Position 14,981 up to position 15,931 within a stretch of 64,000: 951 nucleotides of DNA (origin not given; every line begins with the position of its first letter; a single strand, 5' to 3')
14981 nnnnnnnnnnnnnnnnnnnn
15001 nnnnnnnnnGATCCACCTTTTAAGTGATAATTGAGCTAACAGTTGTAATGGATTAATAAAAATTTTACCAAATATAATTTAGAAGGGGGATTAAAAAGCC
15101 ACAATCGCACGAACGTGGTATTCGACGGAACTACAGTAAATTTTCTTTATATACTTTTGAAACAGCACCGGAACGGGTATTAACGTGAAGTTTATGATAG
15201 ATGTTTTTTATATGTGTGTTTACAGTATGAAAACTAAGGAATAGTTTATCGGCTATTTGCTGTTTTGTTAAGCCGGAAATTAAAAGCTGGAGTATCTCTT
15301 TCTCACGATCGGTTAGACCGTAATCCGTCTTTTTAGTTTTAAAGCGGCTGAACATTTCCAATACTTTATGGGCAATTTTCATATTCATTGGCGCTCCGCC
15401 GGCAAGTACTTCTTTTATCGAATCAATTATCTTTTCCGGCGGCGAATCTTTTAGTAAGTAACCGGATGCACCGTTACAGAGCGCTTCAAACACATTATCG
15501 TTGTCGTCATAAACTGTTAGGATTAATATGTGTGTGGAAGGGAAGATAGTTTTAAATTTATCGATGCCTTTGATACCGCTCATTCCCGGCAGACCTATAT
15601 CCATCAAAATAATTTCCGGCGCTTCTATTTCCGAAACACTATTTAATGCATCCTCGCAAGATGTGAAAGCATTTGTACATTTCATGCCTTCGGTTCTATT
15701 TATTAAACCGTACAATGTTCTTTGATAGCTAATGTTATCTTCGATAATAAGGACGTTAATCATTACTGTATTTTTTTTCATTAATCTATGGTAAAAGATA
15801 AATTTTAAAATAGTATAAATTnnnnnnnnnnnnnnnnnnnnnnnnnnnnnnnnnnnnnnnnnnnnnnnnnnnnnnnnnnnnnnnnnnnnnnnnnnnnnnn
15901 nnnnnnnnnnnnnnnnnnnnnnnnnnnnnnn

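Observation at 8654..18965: Two-component system plus a shared near-palindromic box abutting the -35 of three T9SS cargo genes (candidate regulon)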

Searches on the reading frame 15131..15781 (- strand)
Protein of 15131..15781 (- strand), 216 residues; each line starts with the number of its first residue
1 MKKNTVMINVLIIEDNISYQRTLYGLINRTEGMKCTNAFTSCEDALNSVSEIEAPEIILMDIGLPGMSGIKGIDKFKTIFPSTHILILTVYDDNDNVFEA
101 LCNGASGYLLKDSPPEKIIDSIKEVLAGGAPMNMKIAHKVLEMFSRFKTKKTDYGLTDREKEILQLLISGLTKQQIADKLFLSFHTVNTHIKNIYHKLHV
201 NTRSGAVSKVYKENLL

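Call 12: search_protein_families(library=pfam, proteins=[window:15131-15781:-], max_evalue=0.001)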
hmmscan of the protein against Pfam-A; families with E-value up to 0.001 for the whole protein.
window:15131-15781:- (216 aa): 2 families
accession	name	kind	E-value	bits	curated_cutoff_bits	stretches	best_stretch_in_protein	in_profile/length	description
PF00072.30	Response_reg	-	3.2e-19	69.6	30.2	1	10-122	1-110/111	Response regulator receiver domain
PF00196.25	GerE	-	5.2e-18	64.9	23.5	1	156-208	3-55/57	Bacterial regulatory proteins, luxR family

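Call 13: find_encoding_contigs(protein=window:15134-15781:-, flank=10000, max_places=10)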
Protein window:15134-15781:- (216 aa): 2 contigs read that carry it; 2 places shown.
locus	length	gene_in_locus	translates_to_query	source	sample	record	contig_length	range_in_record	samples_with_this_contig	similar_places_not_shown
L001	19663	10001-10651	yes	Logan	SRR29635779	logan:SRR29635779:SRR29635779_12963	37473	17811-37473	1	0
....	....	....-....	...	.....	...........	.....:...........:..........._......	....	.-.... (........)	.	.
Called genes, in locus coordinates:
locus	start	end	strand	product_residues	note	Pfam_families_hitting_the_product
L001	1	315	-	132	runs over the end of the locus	PF01850:PIN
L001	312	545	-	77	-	PF04014:MazE_antitoxin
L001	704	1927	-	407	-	PF00155:Aminotran_1_2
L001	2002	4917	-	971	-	PF00072:Response_reg (faint), PF01326:PPDK_N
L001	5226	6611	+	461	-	PF13620:CarboxypepD_reg (faint), PF13205:Big_5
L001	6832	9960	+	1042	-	PF07494:Reg_prop (faint), PF07495:Y_Y_Y, PF02518:HATPase_c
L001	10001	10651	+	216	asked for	PF00072:Response_reg, PF00196:GerE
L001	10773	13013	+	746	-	PF13385:Laminin_G_3 (weak), PF18962:Por_Secre_tail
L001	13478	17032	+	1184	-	PF03009:GDPD, PF13653:GDPD_2 (faint), PF18370:RGI_lyase (faint), PF13385:Laminin_G_3, PF18962:Por_Secre_tail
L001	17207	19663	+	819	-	?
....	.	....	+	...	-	?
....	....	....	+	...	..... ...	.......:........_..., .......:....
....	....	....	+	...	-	?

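Call 17: find_homologous_proteins(query=window:15134-15781:-, max_evalue=1e-20)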
Query window:15134-15781:- (216 aa): 7371 proteins with E <= 1e-20 among 8000 candidates; the best 120 are listed.
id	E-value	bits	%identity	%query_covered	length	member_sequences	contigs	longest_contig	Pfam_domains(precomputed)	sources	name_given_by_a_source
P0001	4.6e-130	449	94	100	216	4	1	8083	PF00196.26,PF00072.31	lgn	-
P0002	2.0e-125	434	94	97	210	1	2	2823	PF00196.26,PF00072.31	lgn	-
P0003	6.0e-108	377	80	97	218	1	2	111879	PF00196.26,PF00072.31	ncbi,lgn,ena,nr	ncbi:MAG: response regulator transcription factor [Ignavibacteriales bacterium]|nr:response regulato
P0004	1.0e-107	376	80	97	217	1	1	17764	PF00196.26,PF00072.31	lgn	-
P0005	7.5e-107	374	80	97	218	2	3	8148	PF00196.26,PF00072.31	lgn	-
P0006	3.8e-104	365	77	99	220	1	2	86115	PF00196.26,PF00072.31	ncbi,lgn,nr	ncbi:MAG: response regulator transcription factor [Ignavibacteriales bacterium]|nr:response regulato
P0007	1.2e-103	363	76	100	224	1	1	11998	PF00196.26,PF00072.31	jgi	jgi:DNA-binding NarL/FixJ family response regulator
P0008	1.6e-103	363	77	99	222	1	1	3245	PF00196.26,PF00072.31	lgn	-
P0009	1.9e-103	362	76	100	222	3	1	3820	PF00196.26,PF00072.31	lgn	-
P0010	1.5e-102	359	77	97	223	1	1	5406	PF00196.26,PF00072.31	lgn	-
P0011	9.0e-102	357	76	97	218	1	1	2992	PF00196.26,PF00072.31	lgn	-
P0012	1.0e-101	357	74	100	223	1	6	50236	PF00196.26,PF00072.31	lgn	-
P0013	3.0e-101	355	75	97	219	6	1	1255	PF00196.26,PF00072.31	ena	-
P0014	3.5e-101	355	76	97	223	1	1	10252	PF00196.26,PF00072.31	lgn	-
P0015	5.4e-101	354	77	97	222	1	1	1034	PF00196.26,PF00072.31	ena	-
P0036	2.7e-98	346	74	96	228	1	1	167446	PF00196.26,PF00072.31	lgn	-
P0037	5.5e-98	345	72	97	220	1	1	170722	PF00196.26,PF00072.31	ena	-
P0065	1.4e-95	337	70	97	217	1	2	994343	PF00196.26,PF00072.31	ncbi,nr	ncbi:MAG: DNA-binding response regulator [Ignavibacteriae bacterium HGW-Ignavibacteriae-2]|nr:respon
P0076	1.1e-94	334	69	100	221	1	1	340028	PF00196.26,PF00072.31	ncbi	ncbi:MAG: response regulator transcription factor [bacterium]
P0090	5.8e-93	328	71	96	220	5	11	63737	PF00196.26,PF00072.31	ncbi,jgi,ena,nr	ncbi:MAG: LuxR family transcriptional regulator [Ignavibacteria bacterium RIFOXYB2_FULL_35_12]|nr:MA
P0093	4.0e-92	325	68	99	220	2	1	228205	PF00196.26,PF00072.31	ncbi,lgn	-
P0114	6.2e-90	318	66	100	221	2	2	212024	PF00196.26,PF00072.31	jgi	jgi:DNA-binding NarL/FixJ family response regulator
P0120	5.7e-89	315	69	96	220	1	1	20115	PF00196.26,PF00072.31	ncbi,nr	ncbi:MAG: response regulator transcription factor [Ignavibacteriaceae bacterium]|nr:response regulat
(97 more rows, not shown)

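Call 19: find_related_loci(query=A1, collection=metagenome_contigs, flank=10000)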
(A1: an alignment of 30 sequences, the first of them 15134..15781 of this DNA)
Query A1 (216 aa) in metagenome_contigs; peptide patterns used: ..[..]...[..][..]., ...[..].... (x = any residue, [..] = any of these).
600 stretches matched a pattern (row limit reached: there are more); 453 encode a relative of the query (tblastn E <= 1e-3); the best 80 are kept; 80 distinct loci.
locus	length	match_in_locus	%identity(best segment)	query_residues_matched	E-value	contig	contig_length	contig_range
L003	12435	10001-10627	70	8-216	4e-102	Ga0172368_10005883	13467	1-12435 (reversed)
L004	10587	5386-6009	53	9-216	2e-75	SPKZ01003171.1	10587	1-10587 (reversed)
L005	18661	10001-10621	52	10-216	7e-71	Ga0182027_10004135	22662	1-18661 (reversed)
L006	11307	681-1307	47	8-216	6e-70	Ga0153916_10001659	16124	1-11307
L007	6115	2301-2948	45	1-216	8e-67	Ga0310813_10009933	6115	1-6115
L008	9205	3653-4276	47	8-216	2e-66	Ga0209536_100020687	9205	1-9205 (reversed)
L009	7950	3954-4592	49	5-216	3e-64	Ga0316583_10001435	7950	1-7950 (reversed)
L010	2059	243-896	53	3-216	3e-65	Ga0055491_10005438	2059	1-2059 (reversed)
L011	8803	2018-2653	47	8-216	3e-63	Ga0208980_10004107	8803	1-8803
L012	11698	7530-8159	49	2-216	1e-61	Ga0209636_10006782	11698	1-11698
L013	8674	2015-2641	47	8-216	1e-60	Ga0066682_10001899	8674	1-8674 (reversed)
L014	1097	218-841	48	8-216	2e-64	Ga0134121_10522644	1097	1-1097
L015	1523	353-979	44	8-216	8e-62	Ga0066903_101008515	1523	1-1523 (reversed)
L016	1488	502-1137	46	5-216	1e-61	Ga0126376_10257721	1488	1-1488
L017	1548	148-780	45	1-216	3e-61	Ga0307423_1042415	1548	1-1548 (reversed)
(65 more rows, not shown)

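Call 24: find_encoding_contigs(protein=P0003, flank=10000, max_places=3)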
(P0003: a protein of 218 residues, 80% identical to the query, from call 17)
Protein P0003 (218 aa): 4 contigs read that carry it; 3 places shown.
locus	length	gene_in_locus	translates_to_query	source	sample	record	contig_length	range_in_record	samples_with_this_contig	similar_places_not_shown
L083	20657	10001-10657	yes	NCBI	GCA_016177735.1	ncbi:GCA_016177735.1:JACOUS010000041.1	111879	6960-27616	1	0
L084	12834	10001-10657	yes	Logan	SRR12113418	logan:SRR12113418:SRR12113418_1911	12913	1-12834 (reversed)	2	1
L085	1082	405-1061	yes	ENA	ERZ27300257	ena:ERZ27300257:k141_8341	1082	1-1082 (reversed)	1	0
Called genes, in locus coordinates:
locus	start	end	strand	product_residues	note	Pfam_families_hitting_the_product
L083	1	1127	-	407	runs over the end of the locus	PF00155:Aminotran_1_2, PF01041:DegT_DnrJ_EryC1 (weak)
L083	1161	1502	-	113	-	PF02452:PemK_toxin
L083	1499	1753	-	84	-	-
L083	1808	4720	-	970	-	PF00072:Response_reg (faint), PF01326:PPDK_N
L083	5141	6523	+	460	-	PF13205:Big_5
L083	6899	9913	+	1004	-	PF07494:Reg_prop (faint), PF23748:Beta-prop_LRRK2 (faint), PF07495:Y_Y_Y, PF07730:HisKA_3 (weak), PF02518:HATPase_c (weak)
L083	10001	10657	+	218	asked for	PF00072:Response_reg, PF00196:GerE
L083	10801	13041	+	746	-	PF13385:Laminin_G_3 (weak), PF18962:Por_Secre_tail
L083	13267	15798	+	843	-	PF16656:Pur_ac_phosph_N, PF00149:Metallophos, PF18962:Por_Secre_tail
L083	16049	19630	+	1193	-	PF03009:GDPD, PF13653:GDPD_2 (faint), PF00041:fn3 (weak), PF13385:Laminin_G_3, PF02973:Sialidase (faint), PF00041:fn3 (weak), PF13385:Laminin_G_3, PF18962:Por_Secre_tail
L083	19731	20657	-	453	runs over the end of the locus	PF02812:ELFV_dehydrog_N, PF00208:ELFV_dehydrog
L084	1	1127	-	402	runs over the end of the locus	?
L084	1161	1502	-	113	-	PF02452:PemK_toxin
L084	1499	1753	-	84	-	-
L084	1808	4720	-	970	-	PF00072:Response_reg (faint), PF01326:PPDK_N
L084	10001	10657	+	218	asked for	PF00072:Response_reg, PF00196:GerE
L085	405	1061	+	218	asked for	PF00072:Response_reg, PF00196:GerE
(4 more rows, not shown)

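Call 25: find_encoding_contigs(protein=P0006, flank=10000, max_places=3)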
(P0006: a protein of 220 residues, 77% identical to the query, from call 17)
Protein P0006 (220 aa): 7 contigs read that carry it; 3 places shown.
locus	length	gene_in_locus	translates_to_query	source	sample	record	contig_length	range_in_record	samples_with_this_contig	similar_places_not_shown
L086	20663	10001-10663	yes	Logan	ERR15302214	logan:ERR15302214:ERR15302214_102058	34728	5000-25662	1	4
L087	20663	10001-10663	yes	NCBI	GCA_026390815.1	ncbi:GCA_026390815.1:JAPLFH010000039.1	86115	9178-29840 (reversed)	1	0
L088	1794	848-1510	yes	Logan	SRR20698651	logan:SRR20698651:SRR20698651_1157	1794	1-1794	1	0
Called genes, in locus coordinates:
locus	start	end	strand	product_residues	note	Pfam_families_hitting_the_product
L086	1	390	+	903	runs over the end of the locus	PF13620:CarboxypepD_reg, PF13715:CarbopepD_reg_2, PF07715:Plug (weak), PF00593:TonB_dep_Rec_b-barrel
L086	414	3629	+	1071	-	-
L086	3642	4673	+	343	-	PF03687:UPF0164 (weak), PF19572:PorV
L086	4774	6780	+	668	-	PF02927:CelD_N, PF00759:Glyco_hydro_9, PF13860:FlgD_ig, PF18962:Por_Secre_tail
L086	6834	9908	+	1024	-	PF16819:DUF5074 (faint), PF23748:Beta-prop_LRRK2 (faint), PF07494:Reg_prop (faint), PF07495:Y_Y_Y, PF07730:HisKA_3 (weak), PF02518:HATPase_c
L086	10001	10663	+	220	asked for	PF00072:Response_reg, PF00196:GerE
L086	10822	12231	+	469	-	PF17996:CE2_N, PF00657:Lipase_GDSL (weak), PF13472:Lipase_GDSL_2 (weak), PF18962:Por_Secre_tail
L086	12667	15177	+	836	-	PF13385:Laminin_G_3 (weak), PF16656:Pur_ac_phosph_N, PF00149:Metallophos, PF18962:Por_Secre_tail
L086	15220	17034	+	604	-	PF00722:Glyco_hydro_16, PF11721:Malectin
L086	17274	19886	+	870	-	PF13290:CHB_HEX_C_1, PF13287:Fn3_assoc, PF08757:CotH, PF18998:Flg_new_2, PF00932:LTD, PF18962:Por_Secre_tail (weak)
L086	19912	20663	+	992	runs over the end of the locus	PF02018:CBM_4_9, PF13860:FlgD_ig, PF18962:Por_Secre_tail (weak)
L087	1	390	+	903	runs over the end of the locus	PF13620:CarboxypepD_reg, PF13715:CarbopepD_reg_2, PF07715:Plug (weak), PF00593:TonB_dep_Rec_b-barrel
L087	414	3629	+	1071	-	-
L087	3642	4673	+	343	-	PF03687:UPF0164 (weak), PF19572:PorV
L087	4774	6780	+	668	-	PF02927:CelD_N, PF00759:Glyco_hydro_9, PF13860:FlgD_ig, PF18962:Por_Secre_tail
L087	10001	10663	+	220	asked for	PF00072:Response_reg, PF00196:GerE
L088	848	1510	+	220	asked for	PF00072:Response_reg, PF00196:GerE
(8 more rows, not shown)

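Call 26: find_encoding_contigs(protein=P0036, flank=10000, max_places=3)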
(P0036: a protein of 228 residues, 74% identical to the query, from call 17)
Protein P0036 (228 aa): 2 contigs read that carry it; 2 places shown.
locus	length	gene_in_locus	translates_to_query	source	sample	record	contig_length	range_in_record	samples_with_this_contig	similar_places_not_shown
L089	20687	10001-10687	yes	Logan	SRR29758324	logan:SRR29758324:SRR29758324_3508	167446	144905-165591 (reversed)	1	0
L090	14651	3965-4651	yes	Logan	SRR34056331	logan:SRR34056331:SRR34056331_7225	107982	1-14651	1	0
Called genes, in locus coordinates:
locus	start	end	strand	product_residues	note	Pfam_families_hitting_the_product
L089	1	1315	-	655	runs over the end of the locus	PF17900:Peptidase_M1_N, PF01433:Peptidase_M1, PF18962:Por_Secre_tail (weak)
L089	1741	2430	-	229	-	PF03713:DUF305, PF13628:DUF4142 (weak), PF03713:DUF305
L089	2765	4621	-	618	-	-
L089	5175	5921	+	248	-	-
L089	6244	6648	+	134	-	-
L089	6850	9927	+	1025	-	PF07494:Reg_prop (faint), PF08450:SGL (faint), PF07495:Y_Y_Y, PF07730:HisKA_3 (weak), PF02518:HATPase_c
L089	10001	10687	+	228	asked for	PF00072:Response_reg, PF00196:GerE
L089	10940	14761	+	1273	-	PF03009:GDPD, PF13653:GDPD_2 (weak), PF02973:Sialidase (faint), PF13385:Laminin_G_3, PF18962:Por_Secre_tail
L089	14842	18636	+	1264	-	PF13385:Laminin_G_3, PF16656:Pur_ac_phosph_N, PF16655:PhoD_N (faint), PF00149:Metallophos, PF18962:Por_Secre_tail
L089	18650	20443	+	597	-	PF00722:Glyco_hydro_16, PF11721:Malectin, PF18962:Por_Secre_tail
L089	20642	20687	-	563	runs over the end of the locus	-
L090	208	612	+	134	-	-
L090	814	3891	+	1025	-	PF08450:SGL (faint), PF07494:Reg_prop (faint), PF07495:Y_Y_Y, PF07730:HisKA_3 (weak), PF02518:HATPase_c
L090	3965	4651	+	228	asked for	PF00072:Response_reg, PF00196:GerE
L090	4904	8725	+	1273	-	PF03009:GDPD, PF13653:GDPD_2 (weak), PF02973:Sialidase (faint), PF13385:Laminin_G_3, PF18962:Por_Secre_tail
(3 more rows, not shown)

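Call 27: find_encoding_contigs(protein=P0065, flank=10000, max_places=2)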
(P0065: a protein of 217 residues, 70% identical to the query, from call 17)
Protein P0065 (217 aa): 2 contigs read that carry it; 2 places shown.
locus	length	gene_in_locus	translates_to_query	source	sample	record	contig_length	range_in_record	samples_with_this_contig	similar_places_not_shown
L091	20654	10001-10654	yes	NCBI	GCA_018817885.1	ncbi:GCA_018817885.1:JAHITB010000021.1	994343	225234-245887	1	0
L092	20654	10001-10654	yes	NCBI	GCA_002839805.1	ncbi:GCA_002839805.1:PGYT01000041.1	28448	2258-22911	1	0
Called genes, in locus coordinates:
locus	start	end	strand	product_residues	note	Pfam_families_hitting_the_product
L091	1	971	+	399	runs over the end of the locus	PF02085:Cytochrom_CIII (faint), PF14537:Cytochrom_c3_2 (faint), PF22113:Mtrc-MtrF_II-IV_dom (weak), PF14522:Cytochrome_C7 (weak)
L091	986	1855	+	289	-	PF14522:Cytochrome_C7 (faint), PF14537:Cytochrom_c3_2 (faint)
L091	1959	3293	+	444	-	PF00989:PAS, PF13426:PAS_9, PF00158:Sigma54_activat, PF14532:Sigma54_activ_2, PF00004:AAA (weak), PF07728:AAA_5 (weak), PF25601:AAA_lid_14, PF02954:HTH_8, +2 more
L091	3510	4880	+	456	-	PF14522:Cytochrome_C7 (faint)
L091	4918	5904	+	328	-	PF00581:Rhodanese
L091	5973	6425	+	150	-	PF14559:TPR_19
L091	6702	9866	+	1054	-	PF08450:SGL (faint), PF23748:Beta-prop_LRRK2 (faint), PF07494:Reg_prop (weak), PF07495:Y_Y_Y, PF07730:HisKA_3, PF02518:HATPase_c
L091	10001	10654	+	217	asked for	PF00072:Response_reg, PF00196:GerE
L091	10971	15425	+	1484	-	PF03009:GDPD, PF13860:FlgD_ig (faint), PF13385:Laminin_G_3, PF02973:Sialidase (faint), PF13385:Laminin_G_3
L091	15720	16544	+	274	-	PF01578:Cytochrom_C_asm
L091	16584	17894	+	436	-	PF05201:GlutR_N, PF01488:Shikimate_DH, PF00745:GlutR_dimer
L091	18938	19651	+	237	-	PF02602:HEM4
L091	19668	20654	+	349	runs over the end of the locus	PF01208:URO-D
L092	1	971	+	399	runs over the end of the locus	PF02085:Cytochrom_CIII (faint), PF14537:Cytochrom_c3_2 (faint), PF22113:Mtrc-MtrF_II-IV_dom (weak), PF14522:Cytochrome_C7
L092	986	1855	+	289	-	PF14522:Cytochrome_C7 (faint), PF14537:Cytochrom_c3_2 (faint)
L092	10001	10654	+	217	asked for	PF00072:Response_reg, PF00196:GerE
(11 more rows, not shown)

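Call 28: find_encoding_contigs(protein=P0090, flank=10000, max_places=2)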
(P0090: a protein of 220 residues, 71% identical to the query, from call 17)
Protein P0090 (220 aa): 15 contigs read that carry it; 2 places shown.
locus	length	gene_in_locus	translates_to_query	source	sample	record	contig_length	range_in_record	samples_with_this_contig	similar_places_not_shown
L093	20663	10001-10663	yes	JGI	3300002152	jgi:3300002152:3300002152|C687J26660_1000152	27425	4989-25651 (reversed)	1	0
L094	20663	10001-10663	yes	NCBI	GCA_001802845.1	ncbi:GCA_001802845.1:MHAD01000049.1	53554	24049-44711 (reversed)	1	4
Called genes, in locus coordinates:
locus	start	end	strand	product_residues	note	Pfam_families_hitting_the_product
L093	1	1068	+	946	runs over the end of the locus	?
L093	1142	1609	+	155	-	PF12900:Pyridox_ox_2 (weak)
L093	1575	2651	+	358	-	PF01520:Amidase_3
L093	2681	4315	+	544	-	PF07670:Gate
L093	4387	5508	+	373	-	PF05222:AlaDh_PNT_N, PF01262:AlaDh_PNT_C, PF02826:2-Hacid_dh_C (weak), PF01266:DAO (faint)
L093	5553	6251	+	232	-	PF00149:Metallophos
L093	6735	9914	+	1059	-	PF07494:Reg_prop (faint), PF23748:Beta-prop_LRRK2 (faint), PF07495:Y_Y_Y, PF07730:HisKA_3, PF13581:HATPase_c_2 (weak), PF02518:HATPase_c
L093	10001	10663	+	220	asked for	PF00072:Response_reg, PF00196:GerE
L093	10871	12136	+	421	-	PF13385:Laminin_G_3, PF18962:Por_Secre_tail, PF13860:FlgD_ig (faint)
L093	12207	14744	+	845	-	PF13385:Laminin_G_3 (weak), PF16656:Pur_ac_phosph_N, PF00149:Metallophos, PF18962:Por_Secre_tail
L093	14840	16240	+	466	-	PF17996:CE2_N, PF13472:Lipase_GDSL_2 (weak), PF18962:Por_Secre_tail (weak)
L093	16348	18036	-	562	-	PF16949:ABC_tran_2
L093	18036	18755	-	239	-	PF13166:AAA_13 (faint), PF00005:ABC_tran, PF13304:AAA_21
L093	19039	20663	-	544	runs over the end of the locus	PF00118:Cpn60_TCP1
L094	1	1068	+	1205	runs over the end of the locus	PF00580:UvrD-helicase, PF01443:Viral_helicase1 (faint), PF13245:AAA_19, PF13361:UvrD_C, PF13538:UvrD_C_2 (faint), PF12705:PDDEXK_1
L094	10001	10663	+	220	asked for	PF00072:Response_reg, PF00196:GerE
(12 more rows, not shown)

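Call 29: find_encoding_contigs(protein=P0114, flank=10000, max_places=2)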
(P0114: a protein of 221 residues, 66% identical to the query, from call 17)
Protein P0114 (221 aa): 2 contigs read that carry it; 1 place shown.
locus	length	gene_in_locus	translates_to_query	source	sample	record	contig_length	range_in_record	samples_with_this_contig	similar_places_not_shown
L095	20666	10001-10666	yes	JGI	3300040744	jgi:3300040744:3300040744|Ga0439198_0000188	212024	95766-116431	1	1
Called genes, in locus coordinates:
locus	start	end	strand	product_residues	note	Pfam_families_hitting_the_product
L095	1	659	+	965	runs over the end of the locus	PF13620:CarboxypepD_reg, PF13715:CarbopepD_reg_2, PF07715:Plug, PF00593:TonB_dep_Rec_b-barrel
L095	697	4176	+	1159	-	-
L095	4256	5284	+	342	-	-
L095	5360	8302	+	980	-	PF13385:Laminin_G_3, PF18962:Por_Secre_tail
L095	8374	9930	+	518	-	PF13145:Rotamase_2 (faint)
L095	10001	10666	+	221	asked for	PF00072:Response_reg, PF00196:GerE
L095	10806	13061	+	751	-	PF13385:Laminin_G_3 (weak), PF18962:Por_Secre_tail (weak)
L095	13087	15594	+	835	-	PF13385:Laminin_G_3 (weak), PF16656:Pur_ac_phosph_N, PF00149:Metallophos, PF18962:Por_Secre_tail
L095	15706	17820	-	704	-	PF08309:LVIVD (weak), PF09826:Beta_propel (faint), PF08309:LVIVD, PF18962:Por_Secre_tail (faint), PF08309:LVIVD, PF13860:FlgD_ig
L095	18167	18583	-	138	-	PF10990:DUF2809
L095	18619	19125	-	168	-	-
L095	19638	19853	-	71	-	PF15919:HicB_lk_antitox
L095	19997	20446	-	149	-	-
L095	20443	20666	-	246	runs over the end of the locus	PF13620:CarboxypepD_reg (weak), PF13715:CarbopepD_reg_2 (faint)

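Call 30: find_encoding_contigs(protein=P0037, flank=10000, max_places=2)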
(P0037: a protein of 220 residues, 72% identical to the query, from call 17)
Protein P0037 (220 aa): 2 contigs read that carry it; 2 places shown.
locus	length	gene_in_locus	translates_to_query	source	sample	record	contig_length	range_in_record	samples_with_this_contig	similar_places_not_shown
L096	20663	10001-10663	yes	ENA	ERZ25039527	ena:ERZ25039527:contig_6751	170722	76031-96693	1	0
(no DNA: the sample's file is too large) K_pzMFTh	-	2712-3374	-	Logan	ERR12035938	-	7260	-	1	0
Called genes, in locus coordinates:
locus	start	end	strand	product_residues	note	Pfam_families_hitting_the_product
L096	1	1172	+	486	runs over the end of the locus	PF00072:Response_reg, PF00158:Sigma54_activat, PF14532:Sigma54_activ_2, PF07728:AAA_5 (faint), PF25601:AAA_lid_14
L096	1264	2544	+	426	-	PF00657:Lipase_GDSL, PF13472:Lipase_GDSL_2, PF18962:Por_Secre_tail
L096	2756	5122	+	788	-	PF02837:Glyco_hydro_2_N, PF22666:Glyco_hydro_2_N2, PF00703:Glyco_hydro_2, PF02836:Glyco_hydro_2_C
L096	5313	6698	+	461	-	PF17996:CE2_N, PF18962:Por_Secre_tail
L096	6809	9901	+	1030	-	PF08450:SGL (faint), PF16819:DUF5074 (faint), PF07494:Reg_prop (faint), PF23748:Beta-prop_LRRK2 (faint), PF07495:Y_Y_Y, PF02518:HATPase_c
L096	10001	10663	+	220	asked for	PF00072:Response_reg, PF00196:GerE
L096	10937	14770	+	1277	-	PF03009:GDPD, PF13653:GDPD_2 (faint), PF02973:Sialidase (faint), PF13385:Laminin_G_3, PF18962:Por_Secre_tail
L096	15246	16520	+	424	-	PF13385:Laminin_G_3, PF18962:Por_Secre_tail (weak)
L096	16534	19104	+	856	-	PF13385:Laminin_G_3 (weak), PF16656:Pur_ac_phosph_N, PF00149:Metallophos, PF18962:Por_Secre_tail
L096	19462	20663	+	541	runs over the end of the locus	PF00474:SSF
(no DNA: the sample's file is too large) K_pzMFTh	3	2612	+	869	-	?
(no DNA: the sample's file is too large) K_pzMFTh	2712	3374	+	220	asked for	PF00072:Response_reg, PF00196:GerE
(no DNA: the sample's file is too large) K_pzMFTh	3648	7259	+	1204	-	?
